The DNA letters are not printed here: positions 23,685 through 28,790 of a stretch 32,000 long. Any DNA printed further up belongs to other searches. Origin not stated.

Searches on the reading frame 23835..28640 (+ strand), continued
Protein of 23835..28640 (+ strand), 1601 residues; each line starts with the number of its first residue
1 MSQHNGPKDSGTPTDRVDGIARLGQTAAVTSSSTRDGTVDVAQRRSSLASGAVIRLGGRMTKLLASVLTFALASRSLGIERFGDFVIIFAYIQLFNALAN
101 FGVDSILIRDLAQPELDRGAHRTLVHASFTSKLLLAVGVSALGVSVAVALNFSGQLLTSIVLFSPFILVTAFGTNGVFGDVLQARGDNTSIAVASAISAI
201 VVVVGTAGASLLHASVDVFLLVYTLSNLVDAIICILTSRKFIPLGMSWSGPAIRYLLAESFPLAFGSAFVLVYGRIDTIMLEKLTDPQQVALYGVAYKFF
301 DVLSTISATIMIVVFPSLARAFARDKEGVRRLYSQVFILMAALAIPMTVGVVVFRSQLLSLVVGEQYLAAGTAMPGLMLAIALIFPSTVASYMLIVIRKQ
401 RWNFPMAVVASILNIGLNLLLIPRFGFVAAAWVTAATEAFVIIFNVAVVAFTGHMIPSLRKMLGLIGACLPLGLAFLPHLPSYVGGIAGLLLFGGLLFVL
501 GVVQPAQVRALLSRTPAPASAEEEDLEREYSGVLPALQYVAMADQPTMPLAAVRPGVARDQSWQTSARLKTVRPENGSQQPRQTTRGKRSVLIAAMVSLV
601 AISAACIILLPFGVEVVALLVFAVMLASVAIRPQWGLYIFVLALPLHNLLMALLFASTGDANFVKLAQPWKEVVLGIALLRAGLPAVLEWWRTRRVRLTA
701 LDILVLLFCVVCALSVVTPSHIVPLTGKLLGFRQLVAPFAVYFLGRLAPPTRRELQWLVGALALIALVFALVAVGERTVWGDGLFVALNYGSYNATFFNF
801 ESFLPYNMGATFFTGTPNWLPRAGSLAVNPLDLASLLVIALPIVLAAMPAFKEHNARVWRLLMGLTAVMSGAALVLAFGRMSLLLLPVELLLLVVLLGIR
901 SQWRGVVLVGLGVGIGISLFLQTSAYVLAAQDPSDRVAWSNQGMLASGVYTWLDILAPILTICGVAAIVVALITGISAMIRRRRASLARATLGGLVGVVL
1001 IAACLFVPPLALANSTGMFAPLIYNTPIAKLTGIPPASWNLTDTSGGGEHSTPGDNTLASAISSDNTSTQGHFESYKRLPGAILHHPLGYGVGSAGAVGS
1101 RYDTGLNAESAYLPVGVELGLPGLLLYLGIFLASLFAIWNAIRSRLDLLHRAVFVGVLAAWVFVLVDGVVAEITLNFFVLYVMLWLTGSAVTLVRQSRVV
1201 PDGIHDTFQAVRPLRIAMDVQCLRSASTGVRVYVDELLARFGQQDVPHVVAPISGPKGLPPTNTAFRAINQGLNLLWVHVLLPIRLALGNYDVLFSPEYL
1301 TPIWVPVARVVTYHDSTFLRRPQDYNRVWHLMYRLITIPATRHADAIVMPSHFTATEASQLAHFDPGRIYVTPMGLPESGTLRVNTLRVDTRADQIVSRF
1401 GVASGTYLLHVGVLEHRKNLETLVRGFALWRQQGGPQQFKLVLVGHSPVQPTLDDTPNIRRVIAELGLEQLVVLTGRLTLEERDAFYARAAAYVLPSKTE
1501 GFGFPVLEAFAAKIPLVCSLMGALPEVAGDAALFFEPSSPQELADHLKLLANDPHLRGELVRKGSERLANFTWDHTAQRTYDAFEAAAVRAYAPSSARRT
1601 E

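Call 31: search_protein_families(library=pfam, proteins=[L001:19348-22143:+, L001:17464-19239:+, L001:14831-15619:+, L001:5492-7057:-], max_evalue=0.1)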
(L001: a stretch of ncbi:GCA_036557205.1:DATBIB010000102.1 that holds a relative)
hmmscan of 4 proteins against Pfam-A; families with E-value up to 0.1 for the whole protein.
L001:19348-22143:+ (932 aa): 7 families
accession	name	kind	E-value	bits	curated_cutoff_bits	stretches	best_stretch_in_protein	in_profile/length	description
PF00534.26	Glycos_transf_1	-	1.9e-45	154.9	26.4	1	722-885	3-169/172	Glycosyl transferases group 1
PF13692.12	Glyco_trans_1_4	-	8.9e-38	130.2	27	1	735-873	2-141/142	Glycosyl transferases group 1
PF20706.3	GT4-conflict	-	7e-11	42.2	26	1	727-915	193-376/385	Family 4 Glycosyltransferase in conflict systems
PF13579.12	Glyco_trans_4_4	-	5e-09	37.1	29.7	1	541-697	1-157/158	Glycosyl transferase 4-like domain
PF13439.12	Glyco_transf_4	-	1.3e-08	35.5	28.5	1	540-700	1-167/170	Glycosyltransferase Family 4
PF04932.20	Wzy_C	-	0.0086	16.3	31.7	1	275-420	2-129/149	O-Antigen ligase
PF13524.12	Glyco_trans_1_2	-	0.02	15.3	25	1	826-902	68-142/144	Glycosyl transferase-like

L001:17464-19239:+ (592 aa): 3 families
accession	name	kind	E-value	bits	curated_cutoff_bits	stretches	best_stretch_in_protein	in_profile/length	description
PF01943.22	Polysacc_synt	-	3.6e-17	63.1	28.2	1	96-358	7-271/274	Polysaccharide biosynthesis protein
PF13440.11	Polysacc_synt_3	-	3.3e-13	50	23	1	119-413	6-293/293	Polysaccharide biosynthesis protein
PF01554.23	MatE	-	2.6e-05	24.4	24.9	1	311-461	11-161/161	MatE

L001:14831-15619:+ (263 aa): 3 families
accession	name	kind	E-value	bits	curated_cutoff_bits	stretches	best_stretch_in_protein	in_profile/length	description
PF00132.30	Hexapep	-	1.1e-14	53.8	27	2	180-214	2-36/36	Bacterial transferase hexapeptide (six repeats)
PF14602.12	Hexapep_2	-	6.7e-09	35.8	27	1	179-214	1-34/34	Hexapeptide repeat of succinyl-transferase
PF25084.1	LbH_EIF2B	-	0.0011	19.4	54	0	181-214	63-95/105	EIF2B subunit epsilon LbH domain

L001:5492-7057:- (521 aa): 6 families
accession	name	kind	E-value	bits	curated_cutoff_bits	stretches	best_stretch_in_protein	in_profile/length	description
PF09314.17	DUF1972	-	1.1e-19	71.3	25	1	156-325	5-186/186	Domain of unknown function (DUF1972)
PF00534.26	Glycos_transf_1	-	7.9e-17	61.8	26.4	1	343-495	15-170/172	Glycosyl transferases group 1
PF13692.12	Glyco_trans_1_4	-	7e-16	59.2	27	1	345-483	3-142/142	Glycosyl transferases group 1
PF13579.12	Glyco_trans_4_4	-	3e-14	54.1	29.7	1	169-323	2-158/158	Glycosyl transferase 4-like domain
PF13439.12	Glyco_transf_4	-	3.6e-10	40.6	28.5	1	168-318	2-160/170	Glycosyltransferase Family 4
PF13524.12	Glyco_trans_1_2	-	8.7e-05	22.9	25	1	373-511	13-142/144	Glycosyl transferase-like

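Call 33: find_related_loci(query=A1, collection=genome_contigs, flank=10000)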
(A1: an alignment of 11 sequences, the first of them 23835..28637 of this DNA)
Query A1 (1601 aa) in genome_contigs; peptide patterns used: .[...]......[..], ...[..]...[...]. (x = any residue, [..] = any of these).
46 stretches matched a pattern; 5 encode a relative of the query (tblastn E <= 1e-3); 4 distinct loci.
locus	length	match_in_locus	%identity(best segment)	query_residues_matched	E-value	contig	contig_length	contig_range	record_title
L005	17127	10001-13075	53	540-1595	0e+0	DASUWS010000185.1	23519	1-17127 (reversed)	MAG TPA_asm: Ktedonobacterales bacterium isolate SMAG_U1849 k141_1225672, whole genome shotgun sequence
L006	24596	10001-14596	56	44-1596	0e+0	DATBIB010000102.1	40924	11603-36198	MAG TPA_asm: Ktedonobacterales bacterium isolate SMAG_U3883 k141_3090780, whole genome shotgun sequence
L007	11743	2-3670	46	310-1601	6e-142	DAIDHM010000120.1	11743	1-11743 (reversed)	MAG TPA_asm: Ktedonobacteria bacterium isolate clean345 k141_927477, whole genome shotgun sequence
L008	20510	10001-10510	26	261-431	1e-5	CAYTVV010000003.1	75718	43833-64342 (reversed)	MAG TPA_asm: uncultured Desulfurivibrio sp. isolate ERP113451_co7_199 genome assembly, contig: NODE_70_length_75718_cov_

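Call 39: search_protein_families(library=pfam, proteins=[L005:8286-9545:+, L005:9737-13120:+, L005:6815-8239:-, L005:5047-6606:-, L005:13208-13972:+, L009:1827-3902:+, L005:14775-15932:+, L005:16031-17068:+], max_evalue=0.01)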
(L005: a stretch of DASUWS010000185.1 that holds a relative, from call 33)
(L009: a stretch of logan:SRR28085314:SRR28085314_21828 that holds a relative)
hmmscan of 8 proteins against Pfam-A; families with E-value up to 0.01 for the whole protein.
L005:8286-9545:+ (420 aa): 5 families
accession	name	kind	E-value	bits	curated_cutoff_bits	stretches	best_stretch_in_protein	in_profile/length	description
PF00534.26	Glycos_transf_1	-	3.9e-30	105.1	26.4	1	218-389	2-170/172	Glycosyl transferases group 1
PF13692.12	Glyco_trans_1_4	-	3.9e-28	98.9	27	1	234-377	4-142/142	Glycosyl transferases group 1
PF13579.12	Glyco_trans_4_4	-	1.9e-12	48.3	29.7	1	41-206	2-158/158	Glycosyl transferase 4-like domain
PF13439.12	Glyco_transf_4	-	1.9e-12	48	28.5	1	41-210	3-169/170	Glycosyltransferase Family 4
PF13524.12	Glyco_trans_1_2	-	6e-05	23.5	25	1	294-405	16-142/144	Glycosyl transferase-like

L005:9737-13120:+ (1128 aa): 6 families
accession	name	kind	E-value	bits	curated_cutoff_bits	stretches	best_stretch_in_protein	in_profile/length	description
PF00534.26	Glycos_transf_1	-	2.5e-30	105.7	26.4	1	924-1084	16-171/172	Glycosyl transferases group 1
PF13692.12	Glyco_trans_1_4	-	1.4e-24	87.4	27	1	925-1070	3-141/142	Glycosyl transferases group 1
PF13439.12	Glyco_transf_4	-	6.7e-10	39.7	28.5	1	751-897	3-165/170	Glycosyltransferase Family 4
PF20706.3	GT4-conflict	-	3e-08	33.5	26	1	934-1047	210-321/385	Family 4 Glycosyltransferase in conflict systems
PF04932.20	Wzy_C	-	2.6e-05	24.5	31.7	1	512-650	15-149/149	O-Antigen ligase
PF13524.12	Glyco_trans_1_2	-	4.1e-05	24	25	1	1002-1099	40-143/144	Glycosyl transferase-like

L005:6815-8239:- (475 aa): 0 families

L005:5047-6606:- (520 aa): 6 families
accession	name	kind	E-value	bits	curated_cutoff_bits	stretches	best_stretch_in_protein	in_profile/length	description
PF09314.17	DUF1972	-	1.6e-18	67.4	25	1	155-324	5-186/186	Domain of unknown function (DUF1972)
PF00534.26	Glycos_transf_1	-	8.2e-15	55.2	26.4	1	341-494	14-170/172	Glycosyl transferases group 1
PF13579.12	Glyco_trans_4_4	-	1.4e-13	51.9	29.7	1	168-312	2-146/158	Glycosyl transferase 4-like domain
PF13692.12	Glyco_trans_1_4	-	1.6e-13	51.6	27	1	343-480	2-140/142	Glycosyl transferases group 1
PF13439.12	Glyco_transf_4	-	3e-09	37.6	28.5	1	167-314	2-154/170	Glycosyltransferase Family 4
PF13524.12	Glyco_trans_1_2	-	9.9e-05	22.8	25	1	372-511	13-143/144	Glycosyl transferase-like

L005:13208-13972:+ (255 aa): 3 families
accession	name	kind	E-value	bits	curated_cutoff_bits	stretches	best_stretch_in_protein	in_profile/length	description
PF00132.30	Hexapep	-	9.4e-14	50.9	27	1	180-214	2-36/36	Bacterial transferase hexapeptide (six repeats)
PF14602.12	Hexapep_2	-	6.2e-11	42.3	27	1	179-214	1-34/34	Hexapeptide repeat of succinyl-transferase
PF25084.1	LbH_EIF2B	-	0.00037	20.9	54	0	180-214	62-95/105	EIF2B subunit epsilon LbH domain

L009:1827-3902:+ (692 aa): 1 family
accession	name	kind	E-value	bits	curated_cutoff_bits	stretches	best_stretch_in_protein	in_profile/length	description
PF13231.12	PMT_2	-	0.00098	19.8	26.1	1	73-204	27-160/160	Dolichyl-phosphate-mannose-protein mannosyltransferase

L005:14775-15932:+ (386 aa): 6 families
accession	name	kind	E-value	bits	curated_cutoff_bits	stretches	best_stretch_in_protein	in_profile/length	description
PF00483.29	NTP_transferase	-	7.2e-52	176.8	21.2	1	2-261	1-242/245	Nucleotidyl transferase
PF12804.13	NTP_transf_3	-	9.6e-09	36.1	27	1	3-120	1-106/160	MobA-like NTP transferase domain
PF25084.1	LbH_EIF2B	-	3.4e-07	30.7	54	1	263-345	6-83/105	EIF2B subunit epsilon LbH domain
PF00132.30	Hexapep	-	5.4e-06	26.3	27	0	285-312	2-30/36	Bacterial transferase hexapeptide (six repeats)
PF24894.1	Hexapep_GlmU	-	0.0024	18.4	23.3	0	273-325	30-81/104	GlmU-like, C-terminal hexapeptide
PF07959.18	Fucose_pyrophosphorylase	-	0.007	15.8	34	0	276-327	287-341/418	Fucose pyrophosphorylase domain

L005:16031-17068:+ (346 aa): 10 families
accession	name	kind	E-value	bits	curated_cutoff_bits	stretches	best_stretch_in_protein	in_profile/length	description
PF16363.11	GDP_Man_Dehyd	-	4.6e-76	256.8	27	1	6-313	1-332/332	GDP-mannose 4,6 dehydratase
PF01370.27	Epimerase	-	6.5e-68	229.2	20.9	1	5-249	1-240/240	NAD dependent epimerase/dehydratase family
PF01073.25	3Beta_HSD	-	1.8e-22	80.1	22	1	7-251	2-251/280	3-beta hydroxysteroid dehydrogenase/isomerase family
PF02719.21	Polysacc_synt_2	-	5.1e-17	62.4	20.2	1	5-127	1-130/293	Polysaccharide biosynthesis protein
PF04321.23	RmlD_sub_bind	-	4.5e-15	55.9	27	1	4-275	2-239/287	RmlD substrate binding domain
PF13460.12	NAD_binding_10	-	8e-14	52.3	27.2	1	9-163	1-129/184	NAD(P)H-binding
PF07993.18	NAD_binding_4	-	2.3e-11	43.8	20.1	1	7-183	1-206/258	Male sterility protein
PF05368.20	NmrA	-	9.9e-06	25.8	27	1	2-121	2-103/298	NmrA-like family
PF03435.24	Sacchrp_dh_NADP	-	0.00015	22.6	25.1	1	10-85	5-79/129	Saccharopine dehydrogenase NADP binding domain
PF00106.31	adh_short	-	0.0053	16.7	26.6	0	4-76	2-72/195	short chain dehydrogenase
